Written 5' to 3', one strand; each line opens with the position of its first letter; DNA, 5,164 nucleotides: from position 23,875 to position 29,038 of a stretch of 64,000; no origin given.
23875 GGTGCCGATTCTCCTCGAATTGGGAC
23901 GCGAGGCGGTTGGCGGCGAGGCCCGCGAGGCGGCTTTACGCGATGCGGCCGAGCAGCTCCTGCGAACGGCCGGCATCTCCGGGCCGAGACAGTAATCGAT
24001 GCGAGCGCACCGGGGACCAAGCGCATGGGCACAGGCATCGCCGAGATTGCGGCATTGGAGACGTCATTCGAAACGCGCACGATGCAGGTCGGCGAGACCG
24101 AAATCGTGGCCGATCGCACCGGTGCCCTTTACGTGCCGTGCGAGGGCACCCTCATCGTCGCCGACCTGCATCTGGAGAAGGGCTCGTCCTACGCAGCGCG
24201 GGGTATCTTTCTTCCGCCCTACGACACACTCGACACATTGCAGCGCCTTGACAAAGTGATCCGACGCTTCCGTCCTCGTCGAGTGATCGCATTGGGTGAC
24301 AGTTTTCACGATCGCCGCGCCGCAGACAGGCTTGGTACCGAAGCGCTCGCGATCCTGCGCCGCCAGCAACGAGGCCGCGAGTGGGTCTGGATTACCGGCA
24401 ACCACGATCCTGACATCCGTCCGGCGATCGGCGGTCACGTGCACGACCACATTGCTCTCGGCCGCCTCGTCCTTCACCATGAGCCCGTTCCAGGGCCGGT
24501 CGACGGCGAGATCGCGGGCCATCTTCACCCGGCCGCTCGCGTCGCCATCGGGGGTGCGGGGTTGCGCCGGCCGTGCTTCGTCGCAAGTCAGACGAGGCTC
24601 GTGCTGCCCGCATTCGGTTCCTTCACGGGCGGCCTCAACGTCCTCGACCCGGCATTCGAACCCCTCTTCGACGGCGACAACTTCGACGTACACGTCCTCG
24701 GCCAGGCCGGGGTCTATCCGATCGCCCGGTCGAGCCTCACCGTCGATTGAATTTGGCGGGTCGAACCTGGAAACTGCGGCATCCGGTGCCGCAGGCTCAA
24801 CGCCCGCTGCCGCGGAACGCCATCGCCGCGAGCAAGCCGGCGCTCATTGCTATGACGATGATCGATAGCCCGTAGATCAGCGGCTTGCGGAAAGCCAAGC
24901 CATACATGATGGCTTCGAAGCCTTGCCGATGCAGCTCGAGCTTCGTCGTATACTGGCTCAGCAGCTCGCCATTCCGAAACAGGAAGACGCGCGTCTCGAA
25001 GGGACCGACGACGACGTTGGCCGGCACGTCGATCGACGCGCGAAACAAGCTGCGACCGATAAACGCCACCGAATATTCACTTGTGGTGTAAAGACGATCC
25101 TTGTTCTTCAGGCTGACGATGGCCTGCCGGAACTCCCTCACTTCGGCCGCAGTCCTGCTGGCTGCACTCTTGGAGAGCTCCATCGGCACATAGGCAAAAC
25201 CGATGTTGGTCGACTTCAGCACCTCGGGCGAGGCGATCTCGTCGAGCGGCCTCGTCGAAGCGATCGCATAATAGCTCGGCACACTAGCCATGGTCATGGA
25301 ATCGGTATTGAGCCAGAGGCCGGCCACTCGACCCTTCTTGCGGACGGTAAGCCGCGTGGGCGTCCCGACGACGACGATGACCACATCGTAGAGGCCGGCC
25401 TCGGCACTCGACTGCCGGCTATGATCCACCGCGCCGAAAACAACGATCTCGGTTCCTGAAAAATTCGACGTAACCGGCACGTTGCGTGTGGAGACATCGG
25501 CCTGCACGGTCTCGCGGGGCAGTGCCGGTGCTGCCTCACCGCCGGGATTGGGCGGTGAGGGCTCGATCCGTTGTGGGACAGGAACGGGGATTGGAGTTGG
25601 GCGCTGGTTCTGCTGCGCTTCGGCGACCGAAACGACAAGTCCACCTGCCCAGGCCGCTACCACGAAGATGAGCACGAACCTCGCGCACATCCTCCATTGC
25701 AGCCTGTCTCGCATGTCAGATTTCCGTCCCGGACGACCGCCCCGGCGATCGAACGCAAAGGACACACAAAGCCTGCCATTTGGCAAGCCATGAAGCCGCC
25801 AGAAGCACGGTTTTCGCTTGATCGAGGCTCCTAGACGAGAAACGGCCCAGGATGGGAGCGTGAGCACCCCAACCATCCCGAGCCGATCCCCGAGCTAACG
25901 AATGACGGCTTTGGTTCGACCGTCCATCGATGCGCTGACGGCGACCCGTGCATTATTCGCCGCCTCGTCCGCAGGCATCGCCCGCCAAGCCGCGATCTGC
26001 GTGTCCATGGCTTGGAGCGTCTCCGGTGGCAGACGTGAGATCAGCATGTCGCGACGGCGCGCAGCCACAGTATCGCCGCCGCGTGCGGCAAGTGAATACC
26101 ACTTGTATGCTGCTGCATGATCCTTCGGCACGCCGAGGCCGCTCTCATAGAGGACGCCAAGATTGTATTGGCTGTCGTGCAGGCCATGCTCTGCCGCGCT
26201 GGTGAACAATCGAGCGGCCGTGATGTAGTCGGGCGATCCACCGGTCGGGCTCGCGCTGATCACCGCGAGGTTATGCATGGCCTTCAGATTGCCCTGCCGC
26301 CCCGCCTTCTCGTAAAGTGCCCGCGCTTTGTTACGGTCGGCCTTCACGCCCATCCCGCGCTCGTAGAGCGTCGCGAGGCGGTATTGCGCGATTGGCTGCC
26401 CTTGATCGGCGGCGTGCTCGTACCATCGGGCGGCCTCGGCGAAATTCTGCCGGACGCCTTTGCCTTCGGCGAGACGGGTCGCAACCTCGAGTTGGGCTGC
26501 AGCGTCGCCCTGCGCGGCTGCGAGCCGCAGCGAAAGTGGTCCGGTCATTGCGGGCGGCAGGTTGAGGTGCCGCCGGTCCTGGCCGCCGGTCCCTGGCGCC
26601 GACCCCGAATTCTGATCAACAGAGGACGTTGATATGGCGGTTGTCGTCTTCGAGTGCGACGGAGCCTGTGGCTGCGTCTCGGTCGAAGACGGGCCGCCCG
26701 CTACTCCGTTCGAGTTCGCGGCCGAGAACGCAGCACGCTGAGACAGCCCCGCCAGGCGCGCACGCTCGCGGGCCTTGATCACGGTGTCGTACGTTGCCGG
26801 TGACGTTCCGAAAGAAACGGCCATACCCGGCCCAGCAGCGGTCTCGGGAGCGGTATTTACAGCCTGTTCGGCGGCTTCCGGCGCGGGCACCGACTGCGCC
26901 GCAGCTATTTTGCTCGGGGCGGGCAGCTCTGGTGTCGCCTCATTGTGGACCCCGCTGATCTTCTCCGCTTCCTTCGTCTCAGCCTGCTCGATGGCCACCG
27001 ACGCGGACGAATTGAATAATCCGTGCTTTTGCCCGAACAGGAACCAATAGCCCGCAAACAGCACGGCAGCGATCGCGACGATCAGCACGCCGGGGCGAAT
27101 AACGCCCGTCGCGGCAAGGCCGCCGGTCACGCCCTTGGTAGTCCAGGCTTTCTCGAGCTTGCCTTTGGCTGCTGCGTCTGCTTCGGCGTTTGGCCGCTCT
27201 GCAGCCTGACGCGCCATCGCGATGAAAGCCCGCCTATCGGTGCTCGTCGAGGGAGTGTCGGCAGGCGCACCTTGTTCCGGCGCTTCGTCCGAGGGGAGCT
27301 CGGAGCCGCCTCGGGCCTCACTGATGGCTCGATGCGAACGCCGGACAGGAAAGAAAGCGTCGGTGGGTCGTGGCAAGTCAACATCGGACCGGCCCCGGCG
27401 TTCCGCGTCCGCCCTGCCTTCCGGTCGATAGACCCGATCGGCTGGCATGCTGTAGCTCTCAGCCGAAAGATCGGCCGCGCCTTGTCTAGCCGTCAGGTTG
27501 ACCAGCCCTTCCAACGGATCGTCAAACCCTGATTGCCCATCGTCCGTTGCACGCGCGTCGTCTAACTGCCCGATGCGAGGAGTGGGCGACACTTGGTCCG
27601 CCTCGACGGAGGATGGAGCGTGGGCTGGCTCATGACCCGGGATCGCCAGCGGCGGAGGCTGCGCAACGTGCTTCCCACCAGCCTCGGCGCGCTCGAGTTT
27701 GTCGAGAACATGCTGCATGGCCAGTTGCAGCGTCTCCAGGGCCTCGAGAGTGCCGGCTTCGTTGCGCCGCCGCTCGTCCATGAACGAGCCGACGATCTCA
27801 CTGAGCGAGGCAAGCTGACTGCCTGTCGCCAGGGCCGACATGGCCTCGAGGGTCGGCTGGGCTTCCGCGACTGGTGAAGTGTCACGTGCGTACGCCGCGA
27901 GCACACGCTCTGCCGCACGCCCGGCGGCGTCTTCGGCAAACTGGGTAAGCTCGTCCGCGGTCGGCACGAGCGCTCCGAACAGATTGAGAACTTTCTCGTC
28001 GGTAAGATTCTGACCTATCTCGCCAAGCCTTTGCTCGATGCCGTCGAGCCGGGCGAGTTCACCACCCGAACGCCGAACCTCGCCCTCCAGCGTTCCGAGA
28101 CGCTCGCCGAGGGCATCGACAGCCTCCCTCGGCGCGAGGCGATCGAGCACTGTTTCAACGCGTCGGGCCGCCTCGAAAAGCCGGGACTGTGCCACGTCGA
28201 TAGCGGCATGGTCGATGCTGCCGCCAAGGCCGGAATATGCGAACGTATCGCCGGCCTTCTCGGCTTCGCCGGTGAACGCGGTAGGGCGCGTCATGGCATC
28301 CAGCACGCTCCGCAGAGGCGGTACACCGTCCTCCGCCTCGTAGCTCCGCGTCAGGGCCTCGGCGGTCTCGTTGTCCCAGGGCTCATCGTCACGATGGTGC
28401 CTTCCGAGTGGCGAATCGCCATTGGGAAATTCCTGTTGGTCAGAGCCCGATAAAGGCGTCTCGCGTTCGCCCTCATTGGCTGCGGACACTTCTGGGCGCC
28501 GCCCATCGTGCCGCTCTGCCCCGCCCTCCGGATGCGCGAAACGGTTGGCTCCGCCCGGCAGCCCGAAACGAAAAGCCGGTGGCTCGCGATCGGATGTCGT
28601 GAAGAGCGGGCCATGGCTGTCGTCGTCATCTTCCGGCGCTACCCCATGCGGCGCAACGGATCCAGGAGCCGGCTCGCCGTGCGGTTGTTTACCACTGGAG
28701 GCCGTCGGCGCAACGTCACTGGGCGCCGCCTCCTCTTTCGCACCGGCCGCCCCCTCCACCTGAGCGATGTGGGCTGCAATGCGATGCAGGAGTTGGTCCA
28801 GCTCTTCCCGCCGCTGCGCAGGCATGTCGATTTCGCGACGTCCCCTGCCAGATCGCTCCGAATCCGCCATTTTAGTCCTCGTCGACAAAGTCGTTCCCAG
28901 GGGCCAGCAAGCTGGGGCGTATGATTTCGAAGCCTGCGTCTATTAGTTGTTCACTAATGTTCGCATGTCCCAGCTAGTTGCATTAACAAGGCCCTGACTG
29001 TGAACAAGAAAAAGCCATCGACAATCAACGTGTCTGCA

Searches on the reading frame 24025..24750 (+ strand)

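Call 32: search_protein_families(library=ncbifam, proteins=[window:24025-24750:+], max_evalue=0.00001)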
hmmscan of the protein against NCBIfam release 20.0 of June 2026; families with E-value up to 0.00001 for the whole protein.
window:24025-24750:+ (241 aa): 2 families
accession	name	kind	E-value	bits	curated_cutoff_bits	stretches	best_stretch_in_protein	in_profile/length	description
TIGR04123.1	P_estr_lig_assc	hypoth_equivalog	5.1e-68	228.6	150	1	21-231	2-206/207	ligase-associated DNA damage response endonuclease PdeM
TIGR00024.1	SbcD_rel_arch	hypoth_equivalog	2.3e-14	53.7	115.2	1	40-208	15-187/224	putative phosphoesterase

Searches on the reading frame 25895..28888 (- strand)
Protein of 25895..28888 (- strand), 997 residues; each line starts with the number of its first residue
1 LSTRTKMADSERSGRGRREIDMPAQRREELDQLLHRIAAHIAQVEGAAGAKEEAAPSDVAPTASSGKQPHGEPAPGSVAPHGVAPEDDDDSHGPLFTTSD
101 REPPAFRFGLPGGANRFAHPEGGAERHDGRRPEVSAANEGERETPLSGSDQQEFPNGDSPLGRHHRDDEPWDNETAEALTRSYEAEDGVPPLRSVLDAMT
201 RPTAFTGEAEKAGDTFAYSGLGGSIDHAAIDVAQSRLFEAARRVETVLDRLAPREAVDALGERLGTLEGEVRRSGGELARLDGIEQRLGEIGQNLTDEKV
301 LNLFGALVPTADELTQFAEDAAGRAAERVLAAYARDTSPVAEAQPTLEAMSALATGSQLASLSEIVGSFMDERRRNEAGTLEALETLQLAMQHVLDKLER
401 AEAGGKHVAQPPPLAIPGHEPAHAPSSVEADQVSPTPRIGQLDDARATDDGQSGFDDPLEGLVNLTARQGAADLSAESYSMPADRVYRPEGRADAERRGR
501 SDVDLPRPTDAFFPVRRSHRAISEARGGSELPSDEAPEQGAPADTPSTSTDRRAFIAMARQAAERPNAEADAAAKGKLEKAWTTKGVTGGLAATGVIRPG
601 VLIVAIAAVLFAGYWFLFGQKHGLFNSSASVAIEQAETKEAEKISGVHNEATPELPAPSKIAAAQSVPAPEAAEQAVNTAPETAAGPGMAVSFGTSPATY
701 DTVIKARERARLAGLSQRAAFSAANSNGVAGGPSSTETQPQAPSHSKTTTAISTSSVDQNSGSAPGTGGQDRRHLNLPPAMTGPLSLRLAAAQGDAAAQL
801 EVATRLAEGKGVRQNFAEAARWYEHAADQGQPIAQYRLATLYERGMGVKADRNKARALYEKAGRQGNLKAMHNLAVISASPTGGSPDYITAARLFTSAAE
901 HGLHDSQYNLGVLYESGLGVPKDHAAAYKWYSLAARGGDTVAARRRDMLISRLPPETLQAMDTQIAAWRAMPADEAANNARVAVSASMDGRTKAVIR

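Call 30: search_protein_families(library=pfam, proteins=[window:25895-28888:-], max_evalue=0.00001)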
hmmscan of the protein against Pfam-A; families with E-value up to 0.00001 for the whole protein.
window:25895-28888:- (997 aa): 1 family
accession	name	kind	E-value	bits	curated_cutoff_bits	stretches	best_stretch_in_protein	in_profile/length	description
PF08238.18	Sel1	-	3.1e-28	97.6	30.7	2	905-939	2-36/36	Sel1 repeat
